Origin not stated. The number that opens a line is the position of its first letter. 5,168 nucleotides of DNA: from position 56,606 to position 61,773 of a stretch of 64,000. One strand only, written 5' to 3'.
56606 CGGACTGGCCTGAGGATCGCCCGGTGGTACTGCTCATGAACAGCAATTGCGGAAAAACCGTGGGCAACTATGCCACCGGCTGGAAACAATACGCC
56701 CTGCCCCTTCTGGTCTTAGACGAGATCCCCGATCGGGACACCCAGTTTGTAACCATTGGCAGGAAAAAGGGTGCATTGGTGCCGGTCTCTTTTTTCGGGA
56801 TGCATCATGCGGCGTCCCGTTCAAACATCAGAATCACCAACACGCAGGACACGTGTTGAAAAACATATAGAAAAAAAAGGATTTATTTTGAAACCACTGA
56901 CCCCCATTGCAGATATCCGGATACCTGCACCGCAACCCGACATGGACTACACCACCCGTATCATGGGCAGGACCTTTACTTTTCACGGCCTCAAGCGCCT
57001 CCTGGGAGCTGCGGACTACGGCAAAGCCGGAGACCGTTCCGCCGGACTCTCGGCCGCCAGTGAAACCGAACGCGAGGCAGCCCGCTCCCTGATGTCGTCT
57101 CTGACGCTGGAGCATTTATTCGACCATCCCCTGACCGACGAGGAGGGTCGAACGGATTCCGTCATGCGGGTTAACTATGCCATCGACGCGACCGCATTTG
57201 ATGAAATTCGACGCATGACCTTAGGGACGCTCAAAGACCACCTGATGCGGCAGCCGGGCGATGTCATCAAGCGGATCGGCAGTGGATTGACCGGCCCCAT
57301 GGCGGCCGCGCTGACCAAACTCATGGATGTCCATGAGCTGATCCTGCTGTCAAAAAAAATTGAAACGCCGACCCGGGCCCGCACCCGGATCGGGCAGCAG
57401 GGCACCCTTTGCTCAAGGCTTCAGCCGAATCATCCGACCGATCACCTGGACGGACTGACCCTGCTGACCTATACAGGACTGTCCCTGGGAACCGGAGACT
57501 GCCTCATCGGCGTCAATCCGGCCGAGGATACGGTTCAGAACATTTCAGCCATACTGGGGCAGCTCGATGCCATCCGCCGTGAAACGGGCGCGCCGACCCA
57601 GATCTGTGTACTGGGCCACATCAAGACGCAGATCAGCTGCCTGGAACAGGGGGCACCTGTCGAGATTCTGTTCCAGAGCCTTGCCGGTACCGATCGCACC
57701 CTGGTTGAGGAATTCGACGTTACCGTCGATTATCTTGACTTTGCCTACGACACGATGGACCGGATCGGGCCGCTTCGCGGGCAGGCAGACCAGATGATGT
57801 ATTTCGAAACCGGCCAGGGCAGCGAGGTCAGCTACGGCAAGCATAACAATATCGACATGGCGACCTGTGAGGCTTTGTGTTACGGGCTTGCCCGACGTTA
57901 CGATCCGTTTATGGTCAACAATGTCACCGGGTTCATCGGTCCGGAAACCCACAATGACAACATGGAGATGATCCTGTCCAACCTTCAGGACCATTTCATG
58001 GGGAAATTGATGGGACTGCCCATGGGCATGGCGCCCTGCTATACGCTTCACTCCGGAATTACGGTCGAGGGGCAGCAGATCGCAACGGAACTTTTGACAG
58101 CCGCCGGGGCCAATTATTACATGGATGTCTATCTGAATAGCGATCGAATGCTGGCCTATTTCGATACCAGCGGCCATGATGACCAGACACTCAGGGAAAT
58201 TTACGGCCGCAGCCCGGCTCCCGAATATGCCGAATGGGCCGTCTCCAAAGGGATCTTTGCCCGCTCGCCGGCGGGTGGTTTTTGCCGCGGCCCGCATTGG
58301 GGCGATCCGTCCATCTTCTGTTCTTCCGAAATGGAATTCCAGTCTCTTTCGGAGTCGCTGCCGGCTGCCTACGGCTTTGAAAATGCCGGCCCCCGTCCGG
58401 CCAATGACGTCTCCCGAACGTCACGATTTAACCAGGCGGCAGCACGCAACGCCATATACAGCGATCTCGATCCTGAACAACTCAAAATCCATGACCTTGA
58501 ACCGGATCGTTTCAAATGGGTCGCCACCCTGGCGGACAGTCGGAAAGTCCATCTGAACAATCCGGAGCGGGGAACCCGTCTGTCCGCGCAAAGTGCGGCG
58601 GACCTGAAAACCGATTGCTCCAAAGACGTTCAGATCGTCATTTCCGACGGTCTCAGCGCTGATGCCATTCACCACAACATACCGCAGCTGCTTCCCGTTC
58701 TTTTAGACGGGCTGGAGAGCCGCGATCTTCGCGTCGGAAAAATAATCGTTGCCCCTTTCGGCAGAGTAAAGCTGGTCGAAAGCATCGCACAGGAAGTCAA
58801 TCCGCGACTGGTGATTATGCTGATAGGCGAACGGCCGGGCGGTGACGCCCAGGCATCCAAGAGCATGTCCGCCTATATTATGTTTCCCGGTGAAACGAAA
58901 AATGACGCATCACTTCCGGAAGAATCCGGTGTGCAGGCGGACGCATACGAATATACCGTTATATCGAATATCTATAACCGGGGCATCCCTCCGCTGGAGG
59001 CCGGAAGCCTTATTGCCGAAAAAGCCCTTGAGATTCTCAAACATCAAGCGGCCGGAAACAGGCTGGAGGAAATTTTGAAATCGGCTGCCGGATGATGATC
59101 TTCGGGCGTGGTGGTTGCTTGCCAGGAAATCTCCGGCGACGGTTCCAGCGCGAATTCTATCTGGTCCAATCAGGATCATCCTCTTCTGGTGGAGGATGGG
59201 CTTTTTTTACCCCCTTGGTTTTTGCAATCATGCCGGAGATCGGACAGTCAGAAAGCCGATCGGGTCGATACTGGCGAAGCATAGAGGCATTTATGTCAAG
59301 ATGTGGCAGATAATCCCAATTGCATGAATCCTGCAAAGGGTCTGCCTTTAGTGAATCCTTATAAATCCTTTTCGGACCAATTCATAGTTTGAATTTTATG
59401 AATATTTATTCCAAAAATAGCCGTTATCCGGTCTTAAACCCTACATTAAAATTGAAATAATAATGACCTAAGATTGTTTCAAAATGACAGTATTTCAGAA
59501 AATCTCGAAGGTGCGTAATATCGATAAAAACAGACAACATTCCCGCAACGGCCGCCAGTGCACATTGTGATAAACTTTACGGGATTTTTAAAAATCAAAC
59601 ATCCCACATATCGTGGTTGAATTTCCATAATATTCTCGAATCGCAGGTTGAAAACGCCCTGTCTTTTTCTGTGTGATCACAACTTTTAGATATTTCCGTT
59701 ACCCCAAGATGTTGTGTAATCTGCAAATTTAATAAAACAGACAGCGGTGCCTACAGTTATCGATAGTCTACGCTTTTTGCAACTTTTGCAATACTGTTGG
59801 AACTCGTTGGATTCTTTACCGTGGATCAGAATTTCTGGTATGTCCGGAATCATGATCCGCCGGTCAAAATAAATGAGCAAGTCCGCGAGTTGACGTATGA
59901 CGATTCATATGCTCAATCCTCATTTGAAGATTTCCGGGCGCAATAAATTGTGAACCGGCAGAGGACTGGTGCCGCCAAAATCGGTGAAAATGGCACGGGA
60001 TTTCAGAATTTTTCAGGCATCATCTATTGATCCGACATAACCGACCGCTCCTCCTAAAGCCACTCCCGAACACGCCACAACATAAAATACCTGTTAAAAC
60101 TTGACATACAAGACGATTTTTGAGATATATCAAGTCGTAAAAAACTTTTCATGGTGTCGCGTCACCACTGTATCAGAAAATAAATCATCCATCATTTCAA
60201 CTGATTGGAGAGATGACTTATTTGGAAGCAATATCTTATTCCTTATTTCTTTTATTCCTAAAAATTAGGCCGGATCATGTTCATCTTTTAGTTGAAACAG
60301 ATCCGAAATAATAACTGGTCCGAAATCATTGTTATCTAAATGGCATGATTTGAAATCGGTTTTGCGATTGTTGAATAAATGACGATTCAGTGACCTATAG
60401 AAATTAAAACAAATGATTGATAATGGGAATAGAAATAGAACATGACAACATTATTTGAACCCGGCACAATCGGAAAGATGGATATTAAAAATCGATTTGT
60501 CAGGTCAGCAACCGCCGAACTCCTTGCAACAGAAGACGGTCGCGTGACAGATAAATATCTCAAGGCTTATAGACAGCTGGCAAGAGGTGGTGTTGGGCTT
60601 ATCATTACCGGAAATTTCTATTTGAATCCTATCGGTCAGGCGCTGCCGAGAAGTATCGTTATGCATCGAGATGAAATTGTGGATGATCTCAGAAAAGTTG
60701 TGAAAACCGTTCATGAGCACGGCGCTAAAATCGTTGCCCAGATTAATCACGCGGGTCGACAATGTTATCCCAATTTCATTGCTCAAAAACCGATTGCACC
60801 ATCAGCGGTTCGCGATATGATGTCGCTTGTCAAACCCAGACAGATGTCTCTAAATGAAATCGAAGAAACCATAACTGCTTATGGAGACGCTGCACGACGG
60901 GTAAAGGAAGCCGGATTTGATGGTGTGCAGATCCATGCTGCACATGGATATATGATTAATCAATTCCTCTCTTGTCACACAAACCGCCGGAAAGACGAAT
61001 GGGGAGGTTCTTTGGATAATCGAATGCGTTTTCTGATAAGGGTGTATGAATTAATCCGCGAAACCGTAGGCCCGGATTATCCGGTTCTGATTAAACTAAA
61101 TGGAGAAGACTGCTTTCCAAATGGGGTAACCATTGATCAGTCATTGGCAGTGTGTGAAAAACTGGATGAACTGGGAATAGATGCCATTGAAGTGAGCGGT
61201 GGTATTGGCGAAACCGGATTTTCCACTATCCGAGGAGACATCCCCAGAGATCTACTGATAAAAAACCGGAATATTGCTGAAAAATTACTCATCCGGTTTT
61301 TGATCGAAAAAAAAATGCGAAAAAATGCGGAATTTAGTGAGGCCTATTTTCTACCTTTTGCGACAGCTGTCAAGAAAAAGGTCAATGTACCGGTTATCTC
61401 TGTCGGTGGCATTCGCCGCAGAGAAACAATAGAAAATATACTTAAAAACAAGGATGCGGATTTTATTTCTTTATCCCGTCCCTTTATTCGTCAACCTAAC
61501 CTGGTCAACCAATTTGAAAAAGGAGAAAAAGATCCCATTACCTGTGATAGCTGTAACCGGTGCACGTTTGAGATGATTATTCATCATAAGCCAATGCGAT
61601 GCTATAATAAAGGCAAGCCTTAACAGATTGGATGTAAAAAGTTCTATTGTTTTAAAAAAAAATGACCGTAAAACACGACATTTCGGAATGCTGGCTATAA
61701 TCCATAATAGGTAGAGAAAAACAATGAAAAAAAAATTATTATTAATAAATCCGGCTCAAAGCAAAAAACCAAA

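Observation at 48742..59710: A 135-bp perfect direct repeat brackets a 10.8-kb module (IS91 relic plus GC-rich ABC/eut operon)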

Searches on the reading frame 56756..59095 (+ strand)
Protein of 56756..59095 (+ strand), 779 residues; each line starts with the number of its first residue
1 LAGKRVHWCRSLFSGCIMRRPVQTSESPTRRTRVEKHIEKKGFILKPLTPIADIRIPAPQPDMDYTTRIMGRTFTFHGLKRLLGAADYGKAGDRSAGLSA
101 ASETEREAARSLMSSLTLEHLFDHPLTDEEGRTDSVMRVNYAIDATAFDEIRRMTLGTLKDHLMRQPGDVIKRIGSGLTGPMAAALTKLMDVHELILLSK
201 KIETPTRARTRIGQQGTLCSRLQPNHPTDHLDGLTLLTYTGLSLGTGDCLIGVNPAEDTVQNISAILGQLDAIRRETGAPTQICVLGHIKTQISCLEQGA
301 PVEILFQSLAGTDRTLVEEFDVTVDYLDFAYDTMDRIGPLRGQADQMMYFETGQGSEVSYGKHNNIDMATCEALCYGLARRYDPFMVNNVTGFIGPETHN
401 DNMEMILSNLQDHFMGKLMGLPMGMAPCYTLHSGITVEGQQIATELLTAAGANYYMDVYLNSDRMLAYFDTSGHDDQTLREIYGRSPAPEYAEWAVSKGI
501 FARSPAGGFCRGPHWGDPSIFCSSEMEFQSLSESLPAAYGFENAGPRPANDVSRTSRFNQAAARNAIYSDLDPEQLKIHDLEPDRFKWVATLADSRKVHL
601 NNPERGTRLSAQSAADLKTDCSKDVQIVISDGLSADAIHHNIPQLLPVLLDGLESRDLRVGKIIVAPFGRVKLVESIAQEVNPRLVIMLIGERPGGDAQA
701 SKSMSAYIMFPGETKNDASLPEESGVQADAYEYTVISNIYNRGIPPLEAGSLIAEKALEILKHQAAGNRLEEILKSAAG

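Call 7: search_protein_families(library=pfam, proteins=[window:56756-59095:+])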
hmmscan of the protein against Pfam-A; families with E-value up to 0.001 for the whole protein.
window:56756-59095:+ (779 aa): 2 families
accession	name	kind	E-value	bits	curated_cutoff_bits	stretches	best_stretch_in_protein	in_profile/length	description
PF06751.17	EutB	-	5.4e-136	454.3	25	1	74-502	1-427/435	Ethanolamine ammonia lyase large subunit (EutB)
PF05985.16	EutC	-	2.6e-49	168.2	25.8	1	527-770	3-234/235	Ethanolamine ammonia-lyase light chain (EutC)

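Call 38: find_homologous_proteins(query=window:56756-59095:+, max_evalue=1e-50)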
Query window:56756-59095:+ (779 aa): 7612 proteins with E <= 1e-50 among 8000 candidates; the best 120 are listed.
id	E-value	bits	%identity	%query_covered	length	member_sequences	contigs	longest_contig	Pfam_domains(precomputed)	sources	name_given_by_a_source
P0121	0.0e+0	1536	90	94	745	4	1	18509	PF06751.18,PF05985.17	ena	-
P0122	0.0e+0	1323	79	94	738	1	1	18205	PF06751.18,PF05985.17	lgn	-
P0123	0.0e+0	1282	77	94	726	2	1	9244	PF06751.18,PF05985.17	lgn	-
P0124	0.0e+0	1269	76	94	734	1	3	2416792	PF06751.18,PF05985.17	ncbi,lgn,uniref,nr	ncbi:ethanolamine ammonia-lyase subunit EutB [Desulfospira joergensenii]|uniref:ethanolamine ammonia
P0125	0.0e+0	1242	74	95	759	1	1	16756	PF06751.18,PF05985.17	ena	-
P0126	0.0e+0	1077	66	94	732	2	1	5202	PF06751.18,PF05985.17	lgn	-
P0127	0.0e+0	1067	65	94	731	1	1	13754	PF06751.18,PF05985.17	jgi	-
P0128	0.0e+0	1062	65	94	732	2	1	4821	PF06751.18,PF05985.17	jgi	jgi:ethanolamine ammonia-lyase large subunit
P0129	0.0e+0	1059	64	93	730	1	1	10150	PF06751.18,PF05985.17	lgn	-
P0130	0.0e+0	1054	64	94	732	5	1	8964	PF06751.18,PF05985.17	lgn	-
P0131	0.0e+0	1054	65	94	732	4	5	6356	PF06751.18,PF05985.17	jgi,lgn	-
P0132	0.0e+0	1053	65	94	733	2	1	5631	PF06751.18,PF05985.17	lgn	-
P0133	0.0e+0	1052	64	94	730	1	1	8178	PF06751.18,PF05985.17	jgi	jgi:ethanolamine ammonia-lyase large subunit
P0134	0.0e+0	1051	65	93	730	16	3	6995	PF06751.18,PF05985.17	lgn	-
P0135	0.0e+0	1051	65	93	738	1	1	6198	PF06751.18,PF05985.17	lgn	-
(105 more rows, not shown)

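Call 39: find_encoding_contigs(protein=P0121, flank=10000, max_places=4)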
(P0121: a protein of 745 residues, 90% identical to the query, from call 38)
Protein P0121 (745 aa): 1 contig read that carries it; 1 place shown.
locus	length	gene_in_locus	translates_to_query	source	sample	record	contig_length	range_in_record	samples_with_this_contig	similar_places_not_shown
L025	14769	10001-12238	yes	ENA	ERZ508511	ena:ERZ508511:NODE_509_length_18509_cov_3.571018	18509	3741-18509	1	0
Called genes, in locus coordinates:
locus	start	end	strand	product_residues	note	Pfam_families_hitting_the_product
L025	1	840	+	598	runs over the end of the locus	PF00111:Fer2 (weak), PF13510:Fer2_4, PF10588:NADH-G_4Fe-4S_3, PF14697:Fer4_21, PF22117:Fer4_Nqo3, PF12838:Fer4_7, PF02906:Fe_hyd_lg_C, PF02256:Fe_hyd_SSU, +5 more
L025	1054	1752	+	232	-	-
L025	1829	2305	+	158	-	PF13183:Fer4_8, PF13534:Fer4_17 (weak)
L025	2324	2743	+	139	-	PF02085:Cytochrom_CIII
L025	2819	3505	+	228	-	PF12225:DUF5981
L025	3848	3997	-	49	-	-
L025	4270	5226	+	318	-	PF04069:OpuAC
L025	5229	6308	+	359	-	PF00005:ABC_tran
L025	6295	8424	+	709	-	PF00528:BPD_transp_1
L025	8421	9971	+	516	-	PF06277:EutA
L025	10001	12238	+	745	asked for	PF06751:EutB, PF05985:EutC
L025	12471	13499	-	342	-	PF08240:ADH_N, PF00107:ADH_zinc_N (weak)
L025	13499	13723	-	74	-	PF03994:DUF350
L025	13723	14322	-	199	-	PF01464:SLT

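Call 40: find_encoding_contigs(protein=P0122, flank=10000, max_places=3)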
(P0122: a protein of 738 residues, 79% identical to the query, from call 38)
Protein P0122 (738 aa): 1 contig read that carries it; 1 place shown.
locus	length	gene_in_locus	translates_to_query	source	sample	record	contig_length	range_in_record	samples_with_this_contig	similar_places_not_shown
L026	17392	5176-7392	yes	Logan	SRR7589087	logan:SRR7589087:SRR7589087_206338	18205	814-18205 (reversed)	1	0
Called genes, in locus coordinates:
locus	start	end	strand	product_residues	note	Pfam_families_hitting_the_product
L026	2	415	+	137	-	?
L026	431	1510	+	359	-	PF00005:ABC_tran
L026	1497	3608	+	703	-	PF00528:BPD_transp_1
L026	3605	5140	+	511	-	PF06277:EutA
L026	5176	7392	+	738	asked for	PF06751:EutB, PF05985:EutC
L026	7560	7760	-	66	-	PF12669:FeoB_associated (weak)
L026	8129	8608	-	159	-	PF00027:cNMP_binding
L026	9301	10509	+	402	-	PF06792:UPF0261, PF23189:UPF0261_C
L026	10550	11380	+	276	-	PF09370:PEP_hydrolase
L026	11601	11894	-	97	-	-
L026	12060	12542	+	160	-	PF01569:PAP2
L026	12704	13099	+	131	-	PF01219:DAGK_prokar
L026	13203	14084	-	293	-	PF00582:Usp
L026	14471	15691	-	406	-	PF01545:Cation_efflux, PF16916:ZT_dimer, PF02579:Nitro_FeMo-Co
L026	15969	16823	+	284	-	PF00248:Aldo_ket_red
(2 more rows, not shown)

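Call 41: find_encoding_contigs(protein=P0124, flank=10000, max_places=3)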
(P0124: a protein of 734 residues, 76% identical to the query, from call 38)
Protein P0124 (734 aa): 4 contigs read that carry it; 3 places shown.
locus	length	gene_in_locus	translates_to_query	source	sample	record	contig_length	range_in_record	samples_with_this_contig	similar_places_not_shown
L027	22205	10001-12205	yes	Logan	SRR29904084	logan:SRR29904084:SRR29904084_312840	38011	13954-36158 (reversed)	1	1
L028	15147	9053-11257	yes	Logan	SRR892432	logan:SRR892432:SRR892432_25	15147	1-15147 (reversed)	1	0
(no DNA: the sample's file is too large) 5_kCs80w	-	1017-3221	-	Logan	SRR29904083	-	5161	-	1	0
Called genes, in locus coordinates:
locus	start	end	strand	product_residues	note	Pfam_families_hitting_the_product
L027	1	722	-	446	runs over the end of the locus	PF00155:Aminotran_1_2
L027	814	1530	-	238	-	PF00392:GntR, PF07729:FCD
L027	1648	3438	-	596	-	PF08497:Radical_SAM_N, PF11842:DUF3362 (weak)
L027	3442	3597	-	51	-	-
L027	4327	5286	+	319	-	PF04069:OpuAC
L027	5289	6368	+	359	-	PF00005:ABC_tran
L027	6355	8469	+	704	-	PF00528:BPD_transp_1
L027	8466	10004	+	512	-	PF06277:EutA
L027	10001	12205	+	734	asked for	PF06751:EutB, PF05985:EutC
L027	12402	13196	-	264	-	PF00497:SBP_bac_3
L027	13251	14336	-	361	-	-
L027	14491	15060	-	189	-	-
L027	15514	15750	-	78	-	-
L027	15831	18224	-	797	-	PF00497:SBP_bac_3, PF00989:PAS, PF08448:PAS_4, PF13188:PAS_8, PF13426:PAS_9, PF08447:PAS_3 (weak), PF02518:HATPase_c, PF00072:Response_reg, +1 more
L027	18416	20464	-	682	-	PF13188:PAS_8 (faint), PF13426:PAS_9 (faint), PF08447:PAS_3, PF00512:HisKA (weak), PF02518:HATPase_c, PF00072:Response_reg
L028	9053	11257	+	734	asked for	PF06751:EutB, PF05985:EutC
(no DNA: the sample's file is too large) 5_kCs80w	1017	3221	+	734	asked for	PF06751:EutB, PF05985:EutC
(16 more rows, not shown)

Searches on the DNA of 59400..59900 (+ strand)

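Call 87: search_dna_similar(query=window:59470-59810:+, collection=plasmids, mode=distant, max_rows=10)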
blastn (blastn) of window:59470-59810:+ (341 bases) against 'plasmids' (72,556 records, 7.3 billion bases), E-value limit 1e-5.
No match.

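Call 89: search_rna_families(source=window, start=59400, end=59900, threshold=evalue, max_evalue=1)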
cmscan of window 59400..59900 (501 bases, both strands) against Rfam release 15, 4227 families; matches with E-value up to 1: 0.
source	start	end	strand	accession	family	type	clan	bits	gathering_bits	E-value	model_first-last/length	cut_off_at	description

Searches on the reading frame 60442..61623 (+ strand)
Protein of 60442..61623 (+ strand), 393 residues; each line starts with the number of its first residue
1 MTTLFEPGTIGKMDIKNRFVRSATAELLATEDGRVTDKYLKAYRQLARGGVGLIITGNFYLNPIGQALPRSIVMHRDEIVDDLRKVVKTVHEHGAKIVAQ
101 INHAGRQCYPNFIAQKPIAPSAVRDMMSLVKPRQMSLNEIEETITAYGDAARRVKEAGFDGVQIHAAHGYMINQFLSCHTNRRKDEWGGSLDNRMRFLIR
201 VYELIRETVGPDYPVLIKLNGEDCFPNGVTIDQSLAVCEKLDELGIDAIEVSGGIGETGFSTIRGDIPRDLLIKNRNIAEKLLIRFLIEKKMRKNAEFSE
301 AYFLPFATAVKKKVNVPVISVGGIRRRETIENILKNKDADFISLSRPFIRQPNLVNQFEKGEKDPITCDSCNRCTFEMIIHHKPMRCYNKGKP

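Call 7: search_protein_families(library=pfam, proteins=[window:60442-61623:+])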
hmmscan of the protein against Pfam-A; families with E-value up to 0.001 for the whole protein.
window:60442-61623:+ (393 aa): 2 families
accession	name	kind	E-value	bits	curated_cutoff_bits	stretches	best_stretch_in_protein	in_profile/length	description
PF00724.26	Oxidored_FMN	-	5.5e-71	240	27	2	4-251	2-257/342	NADH:flavin oxidoreductase / NADH oxidase family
PF01207.24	Dus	-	7.2e-05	22.5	20.4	1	309-376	178-245/311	Dihydrouridine synthase (Dus)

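Call 13: find_encoding_contigs(protein=window:60442-61623:+, flank=10000, max_places=10)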
Protein window:60442-61623:+ (393 aa): no gene with exactly this product is on record in the collection.

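Call 22: find_related_loci(query=window:60442-61623:+, collection=genome_contigs, flank=10000)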
Query window:60442-61623:+ (393 aa) in genome_contigs; peptide patterns used: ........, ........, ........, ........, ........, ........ (x = any residue, [..] = any of these).
106 stretches matched a pattern; 15 encode a relative of the query (tblastn E <= 1e-3); 14 distinct loci.
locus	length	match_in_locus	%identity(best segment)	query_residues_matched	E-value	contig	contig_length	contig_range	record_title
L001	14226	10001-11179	95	1-393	0e+0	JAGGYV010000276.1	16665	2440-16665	MAG: Desulfobacteraceae bacterium isolate AUK187 PB_MBMC_141_c_000000000418, whole genome shotgun sequence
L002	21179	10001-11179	95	1-393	0e+0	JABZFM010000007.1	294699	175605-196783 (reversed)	MAG: Desulfobacteraceae bacterium isolate Grevelingen_8MPa_metabat2.60 scaffold_92, whole genome shotgun sequence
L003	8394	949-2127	95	1-393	0e+0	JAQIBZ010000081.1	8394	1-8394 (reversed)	MAG: Desulfobacteraceae bacterium isolate GH14 k119_1281, whole genome shotgun sequence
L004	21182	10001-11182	89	1-393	0e+0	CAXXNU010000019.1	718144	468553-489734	MAG: Desulfobacterales bacterium isolate 6d091e9b-094b-40f3-8738-6f7f297dc317 genome assembly, contig: contig_19, whole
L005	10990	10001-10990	93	1-337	0e+0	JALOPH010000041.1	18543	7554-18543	MAG: Desulfobacterales bacterium isolate Prado124 scaffold_1833, whole genome shotgun sequence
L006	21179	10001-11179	92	1-393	0e+0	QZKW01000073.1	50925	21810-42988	MAG: Desulfobacteraceae bacterium isolate SURF_3 Ga0104751_1000899, whole genome shotgun sequence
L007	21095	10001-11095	39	1-392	1e-91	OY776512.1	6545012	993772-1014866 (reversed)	MAG: Desulfarculaceae bacterium isolate e2237022-3439-453f-a1e0-3d3180ebaa11 genome assembly, chromosome: 1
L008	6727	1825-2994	40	1-388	2e-86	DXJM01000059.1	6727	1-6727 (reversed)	MAG TPA_asm: Promethearchaeota archaeon isolate EB_bin_12 k141_36335, whole genome shotgun sequence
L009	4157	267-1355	40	1-387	1e-86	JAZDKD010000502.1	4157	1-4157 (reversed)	MAG: Pseudomonadota bacterium isolate MEGAHIT-group-0.518 k141_2778701, whole genome shotgun sequence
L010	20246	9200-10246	37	4-374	6e-76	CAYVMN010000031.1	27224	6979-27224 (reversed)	MAG TPA_asm: uncultured Desulfobacteraceae bacterium isolate SRP323688_co1_238 genome assembly, contig: NODE_3073_length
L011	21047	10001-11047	36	4-374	1e-75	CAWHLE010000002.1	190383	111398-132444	MAG: uncultured delta proteobacterium isolate MFD02416.bin.2.187 genome assembly, contig: contig_13716, whole genome sho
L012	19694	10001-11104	34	4-374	3e-66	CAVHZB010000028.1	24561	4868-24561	Phascolarctobacterium succinatutens isolate H07649-L1_cleanbin_000061 genome assembly, contig: Spades_H07649-L1_contig_1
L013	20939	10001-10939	32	4-354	5e-41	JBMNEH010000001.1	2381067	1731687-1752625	MAG: Christensenellales bacterium isolate SBF912LR0FQ0015 contig_8008, whole genome shotgun sequence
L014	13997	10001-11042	29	1-383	7e-37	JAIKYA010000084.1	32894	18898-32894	MAG: Lachnospiraceae bacterium isolate RUI469 k141_14009721_flag=0_multi=23.9930_len=32894, whole genome shotgun sequenc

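Call 48: search_protein_families(library=pfam, max_evalue=0.001, proteins=[L002:7349-8608:+, L002:6186-7328:+, L002:3250-5658:-, L002:8735-9022:-, L001:7425-8579:+, L001:8579-9184:+, L001:5249-7165:-, L004:5844-7481:-, L004:7897-8187:+, L004:4940-5281:-])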
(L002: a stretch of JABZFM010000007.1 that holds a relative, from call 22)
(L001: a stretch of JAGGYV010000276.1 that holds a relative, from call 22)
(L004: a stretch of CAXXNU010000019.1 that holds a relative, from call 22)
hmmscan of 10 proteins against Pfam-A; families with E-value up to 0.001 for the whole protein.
L002:7349-8608:+ (419 aa): 1 family
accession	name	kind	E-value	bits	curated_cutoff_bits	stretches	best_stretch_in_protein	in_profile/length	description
PF06050.19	HGD-D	-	1.5e-63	215.9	28.4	1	44-413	2-342/342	2-hydroxyglutaryl-CoA dehydratase, D-component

L002:6186-7328:+ (380 aa): 1 family
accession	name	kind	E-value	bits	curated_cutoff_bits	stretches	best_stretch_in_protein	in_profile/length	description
PF06050.19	HGD-D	-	7.1e-59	200.5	28.4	1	30-376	2-342/342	2-hydroxyglutaryl-CoA dehydratase, D-component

L002:3250-5658:- (802 aa): 4 families
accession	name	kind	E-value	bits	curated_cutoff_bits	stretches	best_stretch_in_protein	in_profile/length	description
PF03176.21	MMPL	-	5.9e-40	137.7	20.5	2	85-399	18-305/333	MMPL family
PF02460.24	Patched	-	6.1e-08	33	23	2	641-784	11-153/156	Patched SSD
PF00873.25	ACR_tran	-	1.6e-07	29.9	28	1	631-755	859-984/1021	AcrB/AcrD/AcrF family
PF12349.14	Sterol-sensing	-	2e-07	31.4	22.3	1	264-399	5-140/153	Sterol-sensing domain of SREBP cleavage-activation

L002:8735-9022:- (95 aa): 0 families

L001:7425-8579:+ (384 aa): 2 families
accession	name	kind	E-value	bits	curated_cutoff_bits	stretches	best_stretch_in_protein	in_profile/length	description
PF01612.26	DNA_pol_A_exo1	-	3.3e-45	154.4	23.6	1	10-175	2-172/173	3'-5' exonuclease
PF00570.28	HRDC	-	5.6e-28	97.1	23.8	2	313-376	3-66/68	HRDC domain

L001:8579-9184:+ (201 aa): 4 families
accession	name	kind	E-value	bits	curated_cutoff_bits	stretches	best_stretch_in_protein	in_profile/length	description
PF00561.26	Abhydrolase_1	-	6.3e-09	36.3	25.8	1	47-137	17-109/245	alpha/beta hydrolase fold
PF12697.13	Abhydrolase_6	-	1.4e-08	36.1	26.3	1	58-132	27-95/217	Alpha/beta hydrolase family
PF20408.4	Abhydrolase_11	-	3.4e-07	30.6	27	1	39-186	12-167/193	Alpha/beta hydrolase domain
PF12146.15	Hydrolase_4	-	0.00015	21.6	27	0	53-132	26-111/239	Serine aminopeptidase, S33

L001:5249-7165:- (638 aa): 3 families
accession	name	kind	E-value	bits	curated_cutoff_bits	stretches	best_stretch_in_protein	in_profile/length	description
PF00587.30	tRNA-synt_2b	-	1.2e-43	149.7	29.3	1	313-523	1-179/179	tRNA synthetase class II core domain (G, H, P, S and T)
PF03129.25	HGTP_anticodon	-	7.5e-19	68.1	21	1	535-620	1-89/94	Anticodon binding domain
PF07973.19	tRNA_SAD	-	1.8e-15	57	24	1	165-214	1-44/44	Threonyl and Alanyl tRNA synthetase second additional domain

L004:5844-7481:- (545 aa): 3 families
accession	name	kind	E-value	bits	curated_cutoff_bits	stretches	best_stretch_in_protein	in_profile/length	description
PF21607.2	FabD_helical_ins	-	2.5e-32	111.3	27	1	395-473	2-80/80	[Acyl-carrier-protein] S-malonyltransferase, inserted helical domain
PF03060.21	NMO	-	8.7e-09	35.6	28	1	88-374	6-268/331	Nitronate monooxygenase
PF00478.31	IMPDH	-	0.00021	20.9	25.6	0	296-354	205-264/345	IMP dehydrogenase / GMP reductase domain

L004:7897-8187:+ (96 aa): 0 families

L004:4940-5281:- (113 aa): 0 families
